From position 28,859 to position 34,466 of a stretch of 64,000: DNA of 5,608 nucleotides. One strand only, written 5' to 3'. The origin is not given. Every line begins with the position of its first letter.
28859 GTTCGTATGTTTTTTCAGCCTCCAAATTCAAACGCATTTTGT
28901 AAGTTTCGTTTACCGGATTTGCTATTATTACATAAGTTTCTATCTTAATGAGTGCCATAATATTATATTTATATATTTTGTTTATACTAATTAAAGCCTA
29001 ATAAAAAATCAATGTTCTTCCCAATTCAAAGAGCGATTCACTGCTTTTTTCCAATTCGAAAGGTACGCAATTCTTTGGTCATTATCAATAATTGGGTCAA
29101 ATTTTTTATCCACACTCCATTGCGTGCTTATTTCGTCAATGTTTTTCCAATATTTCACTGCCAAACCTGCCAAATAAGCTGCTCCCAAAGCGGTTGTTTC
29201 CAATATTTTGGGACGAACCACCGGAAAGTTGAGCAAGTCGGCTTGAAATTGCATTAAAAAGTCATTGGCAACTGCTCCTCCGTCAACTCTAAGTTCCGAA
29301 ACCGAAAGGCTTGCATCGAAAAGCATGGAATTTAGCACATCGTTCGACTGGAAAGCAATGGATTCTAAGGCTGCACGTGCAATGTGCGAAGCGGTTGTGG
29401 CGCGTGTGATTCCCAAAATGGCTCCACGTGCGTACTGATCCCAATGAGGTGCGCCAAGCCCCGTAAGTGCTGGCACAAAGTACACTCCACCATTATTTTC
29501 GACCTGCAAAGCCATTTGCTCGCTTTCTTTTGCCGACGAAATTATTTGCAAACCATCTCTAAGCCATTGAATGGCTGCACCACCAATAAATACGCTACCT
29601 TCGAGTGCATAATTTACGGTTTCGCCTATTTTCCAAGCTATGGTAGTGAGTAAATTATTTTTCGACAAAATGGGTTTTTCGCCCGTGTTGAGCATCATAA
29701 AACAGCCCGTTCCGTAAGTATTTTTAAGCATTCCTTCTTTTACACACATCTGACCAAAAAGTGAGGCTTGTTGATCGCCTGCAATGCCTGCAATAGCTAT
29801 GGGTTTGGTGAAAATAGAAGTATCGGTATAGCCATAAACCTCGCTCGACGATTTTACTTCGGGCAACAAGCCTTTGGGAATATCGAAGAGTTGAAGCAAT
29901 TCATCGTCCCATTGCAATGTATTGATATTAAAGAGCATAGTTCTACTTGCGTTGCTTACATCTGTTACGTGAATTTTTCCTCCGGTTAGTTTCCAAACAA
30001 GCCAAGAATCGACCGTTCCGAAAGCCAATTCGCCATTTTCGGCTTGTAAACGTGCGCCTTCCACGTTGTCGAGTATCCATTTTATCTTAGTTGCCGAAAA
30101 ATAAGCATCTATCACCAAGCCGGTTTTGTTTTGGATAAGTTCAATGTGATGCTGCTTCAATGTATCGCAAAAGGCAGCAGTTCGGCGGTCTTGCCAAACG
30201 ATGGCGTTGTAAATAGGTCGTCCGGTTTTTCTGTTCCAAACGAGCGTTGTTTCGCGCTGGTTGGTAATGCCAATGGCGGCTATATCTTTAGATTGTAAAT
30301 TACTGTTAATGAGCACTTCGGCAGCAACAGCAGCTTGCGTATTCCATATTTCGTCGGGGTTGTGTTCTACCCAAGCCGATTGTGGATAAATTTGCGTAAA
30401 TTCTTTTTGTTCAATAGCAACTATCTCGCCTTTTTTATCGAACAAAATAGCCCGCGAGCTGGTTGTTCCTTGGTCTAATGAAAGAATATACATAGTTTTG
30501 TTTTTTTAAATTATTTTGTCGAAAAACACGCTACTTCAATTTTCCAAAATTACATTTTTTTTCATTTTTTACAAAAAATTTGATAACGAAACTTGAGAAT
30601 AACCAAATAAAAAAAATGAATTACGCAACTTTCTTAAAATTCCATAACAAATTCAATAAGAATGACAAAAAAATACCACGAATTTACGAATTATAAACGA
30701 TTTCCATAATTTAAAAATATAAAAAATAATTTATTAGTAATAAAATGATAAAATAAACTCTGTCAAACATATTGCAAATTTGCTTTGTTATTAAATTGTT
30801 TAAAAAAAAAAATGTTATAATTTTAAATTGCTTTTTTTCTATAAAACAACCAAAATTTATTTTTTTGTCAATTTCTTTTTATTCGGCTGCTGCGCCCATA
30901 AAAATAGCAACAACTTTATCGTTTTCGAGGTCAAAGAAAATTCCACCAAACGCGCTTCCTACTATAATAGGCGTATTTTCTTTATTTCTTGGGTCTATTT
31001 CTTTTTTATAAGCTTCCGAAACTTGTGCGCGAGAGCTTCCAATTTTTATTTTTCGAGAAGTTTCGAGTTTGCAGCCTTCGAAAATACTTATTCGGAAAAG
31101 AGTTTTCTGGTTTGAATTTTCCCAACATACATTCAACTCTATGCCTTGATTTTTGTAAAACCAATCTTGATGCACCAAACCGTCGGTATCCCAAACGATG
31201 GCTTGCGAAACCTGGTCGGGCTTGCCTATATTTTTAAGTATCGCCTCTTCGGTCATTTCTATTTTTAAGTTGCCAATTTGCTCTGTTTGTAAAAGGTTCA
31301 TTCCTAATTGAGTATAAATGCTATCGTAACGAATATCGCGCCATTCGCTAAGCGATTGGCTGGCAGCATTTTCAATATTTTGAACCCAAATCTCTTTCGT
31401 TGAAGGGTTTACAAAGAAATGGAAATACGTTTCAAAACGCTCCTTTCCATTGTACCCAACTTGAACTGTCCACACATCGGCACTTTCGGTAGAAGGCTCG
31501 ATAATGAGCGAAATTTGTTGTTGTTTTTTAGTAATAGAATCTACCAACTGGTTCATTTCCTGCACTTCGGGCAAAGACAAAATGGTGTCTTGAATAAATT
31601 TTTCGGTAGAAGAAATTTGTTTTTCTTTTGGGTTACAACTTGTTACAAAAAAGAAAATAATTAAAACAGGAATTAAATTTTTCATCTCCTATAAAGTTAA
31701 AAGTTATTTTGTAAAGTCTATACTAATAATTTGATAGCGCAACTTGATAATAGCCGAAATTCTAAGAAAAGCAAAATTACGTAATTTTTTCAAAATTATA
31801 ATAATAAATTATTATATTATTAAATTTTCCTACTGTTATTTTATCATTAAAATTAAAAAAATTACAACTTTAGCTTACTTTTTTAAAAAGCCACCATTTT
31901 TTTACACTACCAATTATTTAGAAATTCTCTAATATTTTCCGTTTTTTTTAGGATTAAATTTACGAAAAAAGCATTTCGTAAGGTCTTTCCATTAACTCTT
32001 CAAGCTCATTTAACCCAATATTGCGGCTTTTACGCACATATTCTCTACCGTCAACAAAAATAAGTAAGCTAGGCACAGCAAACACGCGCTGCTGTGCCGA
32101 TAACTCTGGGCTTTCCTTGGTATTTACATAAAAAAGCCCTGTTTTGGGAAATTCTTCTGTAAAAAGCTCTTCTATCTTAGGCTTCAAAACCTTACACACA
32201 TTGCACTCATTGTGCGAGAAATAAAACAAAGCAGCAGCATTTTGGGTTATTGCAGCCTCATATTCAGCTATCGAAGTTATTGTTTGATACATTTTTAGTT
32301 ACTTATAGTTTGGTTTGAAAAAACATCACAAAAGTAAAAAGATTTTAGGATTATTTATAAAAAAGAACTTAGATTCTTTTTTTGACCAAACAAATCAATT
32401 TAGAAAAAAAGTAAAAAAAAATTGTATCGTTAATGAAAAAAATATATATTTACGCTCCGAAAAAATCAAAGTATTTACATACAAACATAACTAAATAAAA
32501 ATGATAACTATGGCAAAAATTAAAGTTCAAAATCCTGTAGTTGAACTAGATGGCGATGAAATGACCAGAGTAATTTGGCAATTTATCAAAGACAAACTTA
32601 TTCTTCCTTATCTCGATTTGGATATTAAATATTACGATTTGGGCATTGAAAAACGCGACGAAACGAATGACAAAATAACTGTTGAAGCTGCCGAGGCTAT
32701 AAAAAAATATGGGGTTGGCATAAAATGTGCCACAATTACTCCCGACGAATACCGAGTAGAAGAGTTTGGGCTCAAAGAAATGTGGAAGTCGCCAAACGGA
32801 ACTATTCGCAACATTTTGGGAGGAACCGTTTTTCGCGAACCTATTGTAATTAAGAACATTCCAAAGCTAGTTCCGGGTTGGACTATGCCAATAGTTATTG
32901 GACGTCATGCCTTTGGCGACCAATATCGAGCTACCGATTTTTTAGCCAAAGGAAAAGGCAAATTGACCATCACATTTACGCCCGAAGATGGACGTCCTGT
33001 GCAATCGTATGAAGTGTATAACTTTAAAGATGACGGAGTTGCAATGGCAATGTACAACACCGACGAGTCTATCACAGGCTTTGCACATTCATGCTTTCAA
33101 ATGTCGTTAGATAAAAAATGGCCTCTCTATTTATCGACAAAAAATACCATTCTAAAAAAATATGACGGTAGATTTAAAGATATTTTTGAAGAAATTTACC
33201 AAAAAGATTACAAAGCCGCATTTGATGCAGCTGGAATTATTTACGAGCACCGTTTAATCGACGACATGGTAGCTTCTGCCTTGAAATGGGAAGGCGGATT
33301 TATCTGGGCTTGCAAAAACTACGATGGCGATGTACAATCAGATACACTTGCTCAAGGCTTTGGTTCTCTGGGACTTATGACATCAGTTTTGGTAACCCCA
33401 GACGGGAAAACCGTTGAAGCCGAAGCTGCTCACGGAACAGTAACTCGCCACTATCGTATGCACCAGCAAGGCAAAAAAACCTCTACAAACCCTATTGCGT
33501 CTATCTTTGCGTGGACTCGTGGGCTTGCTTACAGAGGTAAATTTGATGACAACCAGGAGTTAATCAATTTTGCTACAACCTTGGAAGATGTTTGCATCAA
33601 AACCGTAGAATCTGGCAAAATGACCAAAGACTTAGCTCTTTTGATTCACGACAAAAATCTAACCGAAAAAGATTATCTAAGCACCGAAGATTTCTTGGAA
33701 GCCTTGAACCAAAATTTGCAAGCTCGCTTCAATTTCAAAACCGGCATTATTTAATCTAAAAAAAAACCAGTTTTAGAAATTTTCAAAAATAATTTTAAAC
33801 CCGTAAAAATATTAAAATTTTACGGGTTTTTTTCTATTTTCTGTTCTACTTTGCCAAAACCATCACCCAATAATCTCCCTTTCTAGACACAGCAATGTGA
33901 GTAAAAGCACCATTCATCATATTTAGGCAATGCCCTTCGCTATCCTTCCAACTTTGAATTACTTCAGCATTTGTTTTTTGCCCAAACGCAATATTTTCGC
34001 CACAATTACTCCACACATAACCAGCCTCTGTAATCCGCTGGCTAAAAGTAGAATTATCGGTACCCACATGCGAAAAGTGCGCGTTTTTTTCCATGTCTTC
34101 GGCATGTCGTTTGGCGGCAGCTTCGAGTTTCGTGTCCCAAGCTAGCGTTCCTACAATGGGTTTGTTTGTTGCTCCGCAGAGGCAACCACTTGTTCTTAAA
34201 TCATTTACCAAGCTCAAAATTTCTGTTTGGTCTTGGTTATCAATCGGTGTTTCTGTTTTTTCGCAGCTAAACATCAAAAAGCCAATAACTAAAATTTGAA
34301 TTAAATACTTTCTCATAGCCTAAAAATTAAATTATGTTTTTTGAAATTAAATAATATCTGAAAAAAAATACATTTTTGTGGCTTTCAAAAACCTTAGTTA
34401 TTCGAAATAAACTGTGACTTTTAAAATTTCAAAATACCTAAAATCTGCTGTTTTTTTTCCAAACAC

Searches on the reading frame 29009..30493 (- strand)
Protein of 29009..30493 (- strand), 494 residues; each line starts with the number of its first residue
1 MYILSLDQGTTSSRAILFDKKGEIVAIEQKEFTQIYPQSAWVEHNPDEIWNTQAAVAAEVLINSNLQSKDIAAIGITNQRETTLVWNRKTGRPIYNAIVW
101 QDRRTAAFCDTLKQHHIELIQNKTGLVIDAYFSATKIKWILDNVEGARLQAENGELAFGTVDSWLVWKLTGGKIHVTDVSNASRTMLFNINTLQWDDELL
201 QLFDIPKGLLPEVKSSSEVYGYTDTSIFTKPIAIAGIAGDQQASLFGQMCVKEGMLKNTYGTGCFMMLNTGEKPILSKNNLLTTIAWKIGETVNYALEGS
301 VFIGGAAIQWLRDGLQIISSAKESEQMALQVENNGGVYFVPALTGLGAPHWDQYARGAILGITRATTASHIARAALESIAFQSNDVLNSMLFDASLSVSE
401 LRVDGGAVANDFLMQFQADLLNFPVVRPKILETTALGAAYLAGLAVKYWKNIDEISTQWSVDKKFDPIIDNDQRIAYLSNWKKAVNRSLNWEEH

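Call 10: search_protein_families(library=pfam, proteins=[window:29009-30493:-], max_evalue=0.001)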
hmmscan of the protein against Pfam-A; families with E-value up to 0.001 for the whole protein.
window:29009-30493:- (494 aa): 2 families
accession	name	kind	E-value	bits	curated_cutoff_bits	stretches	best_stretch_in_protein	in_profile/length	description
PF00370.27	FGGY_N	-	1.9e-81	273.7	28.8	1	2-247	1-245/245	FGGY family of carbohydrate kinases, N-terminal domain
PF02782.22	FGGY_C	-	7.8e-42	143.7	27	1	257-445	2-197/198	FGGY family of carbohydrate kinases, C-terminal domain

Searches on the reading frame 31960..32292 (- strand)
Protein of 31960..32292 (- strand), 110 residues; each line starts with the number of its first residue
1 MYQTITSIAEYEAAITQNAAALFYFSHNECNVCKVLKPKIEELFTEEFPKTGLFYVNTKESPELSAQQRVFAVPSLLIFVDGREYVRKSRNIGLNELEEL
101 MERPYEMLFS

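Call 10: search_protein_families(library=pfam, proteins=[window:31960-32292:-], max_evalue=0.001)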
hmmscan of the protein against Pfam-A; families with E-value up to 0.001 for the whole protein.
window:31960-32292:- (110 aa): 2 families
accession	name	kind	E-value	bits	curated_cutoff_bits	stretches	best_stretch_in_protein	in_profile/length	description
PF00085.26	Thioredoxin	-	4.5e-10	39.9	23.5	1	7-100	6-100/103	Thioredoxin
PF13098.12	Thioredoxin_2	-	6.1e-05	23.7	27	1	17-87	4-87/104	Thioredoxin-like domain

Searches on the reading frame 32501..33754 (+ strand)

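Call 10: search_protein_families(library=pfam, proteins=[window:32501-33754:+], max_evalue=0.001)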
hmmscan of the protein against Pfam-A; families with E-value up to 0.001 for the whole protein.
window:32501-33754:+ (417 aa): 1 family
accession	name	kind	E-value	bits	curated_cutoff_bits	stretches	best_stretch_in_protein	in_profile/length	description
PF00180.25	Iso_dh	-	8.4e-70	236.2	27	1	9-401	2-347/348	Isocitrate/isopropylmalate dehydrogenase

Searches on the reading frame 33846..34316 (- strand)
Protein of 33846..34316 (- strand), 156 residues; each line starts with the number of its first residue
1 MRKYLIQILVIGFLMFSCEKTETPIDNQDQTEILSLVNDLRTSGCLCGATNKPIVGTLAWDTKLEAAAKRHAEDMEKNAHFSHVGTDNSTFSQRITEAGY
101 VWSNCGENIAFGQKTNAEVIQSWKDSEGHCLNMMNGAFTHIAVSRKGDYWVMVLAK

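Call 10: search_protein_families(library=pfam, proteins=[window:33846-34316:-], max_evalue=0.001)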
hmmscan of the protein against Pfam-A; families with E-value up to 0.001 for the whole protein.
window:33846-34316:- (156 aa): 1 family
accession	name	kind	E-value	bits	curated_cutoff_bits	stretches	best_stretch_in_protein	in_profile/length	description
PF00188.32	CAP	-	2.4e-19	70.7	21.1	1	34-148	1-105/117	Cysteine-rich secretory protein family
